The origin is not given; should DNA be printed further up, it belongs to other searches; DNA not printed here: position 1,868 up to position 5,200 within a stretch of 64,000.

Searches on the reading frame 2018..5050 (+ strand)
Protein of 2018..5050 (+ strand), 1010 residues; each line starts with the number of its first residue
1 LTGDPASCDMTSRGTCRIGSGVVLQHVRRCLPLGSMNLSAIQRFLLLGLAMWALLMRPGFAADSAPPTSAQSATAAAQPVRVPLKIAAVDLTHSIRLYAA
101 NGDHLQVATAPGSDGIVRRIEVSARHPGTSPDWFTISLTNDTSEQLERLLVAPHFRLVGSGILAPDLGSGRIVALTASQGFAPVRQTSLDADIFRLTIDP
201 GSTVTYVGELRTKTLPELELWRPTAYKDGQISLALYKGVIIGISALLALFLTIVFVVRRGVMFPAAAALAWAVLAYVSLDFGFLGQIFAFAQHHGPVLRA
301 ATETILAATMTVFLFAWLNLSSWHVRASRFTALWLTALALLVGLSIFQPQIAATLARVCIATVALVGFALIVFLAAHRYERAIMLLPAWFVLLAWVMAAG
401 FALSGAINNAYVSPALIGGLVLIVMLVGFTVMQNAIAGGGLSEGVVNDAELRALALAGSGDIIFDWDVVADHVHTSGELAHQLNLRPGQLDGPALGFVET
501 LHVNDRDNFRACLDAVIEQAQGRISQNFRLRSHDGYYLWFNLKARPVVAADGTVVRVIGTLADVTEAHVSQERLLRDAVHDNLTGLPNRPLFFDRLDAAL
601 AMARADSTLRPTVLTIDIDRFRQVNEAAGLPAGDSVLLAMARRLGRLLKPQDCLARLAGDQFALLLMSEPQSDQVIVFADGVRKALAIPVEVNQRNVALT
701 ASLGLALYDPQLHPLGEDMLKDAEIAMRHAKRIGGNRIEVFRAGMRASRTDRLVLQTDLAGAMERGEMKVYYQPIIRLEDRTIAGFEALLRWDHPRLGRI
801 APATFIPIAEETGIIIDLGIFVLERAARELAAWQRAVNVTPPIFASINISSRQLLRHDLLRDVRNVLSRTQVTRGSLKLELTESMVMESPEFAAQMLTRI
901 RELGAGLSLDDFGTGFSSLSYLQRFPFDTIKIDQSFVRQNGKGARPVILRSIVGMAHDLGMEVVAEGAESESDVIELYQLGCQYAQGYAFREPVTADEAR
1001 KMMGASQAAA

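Call 67: search_protein_families(library=pfam, proteins=[window:2018-5050:+], max_evalue=0.00001)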
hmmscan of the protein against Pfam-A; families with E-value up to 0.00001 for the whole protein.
window:2018-5050:+ (1010 aa): 5 families
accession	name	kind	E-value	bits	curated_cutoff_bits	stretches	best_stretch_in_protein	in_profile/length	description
PF00563.25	EAL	-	1.5e-67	227.9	31.3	1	758-993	3-236/236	EAL domain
PF00990.26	GGDEF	-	4.5e-34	118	23.8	1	578-737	1-161/161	Diguanylate cyclase, GGDEF domain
PF08447.18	PAS_3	-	8.7e-10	39.2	25.6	1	474-560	3-88/89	PAS fold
PF00989.32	PAS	-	3.6e-07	30.6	22.6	1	454-564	5-113/113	PAS fold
PF07695.17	7TMR-DISM_7TM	-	2.7e-06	27.9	29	1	235-429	3-200/205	7TM diverse intracellular signalling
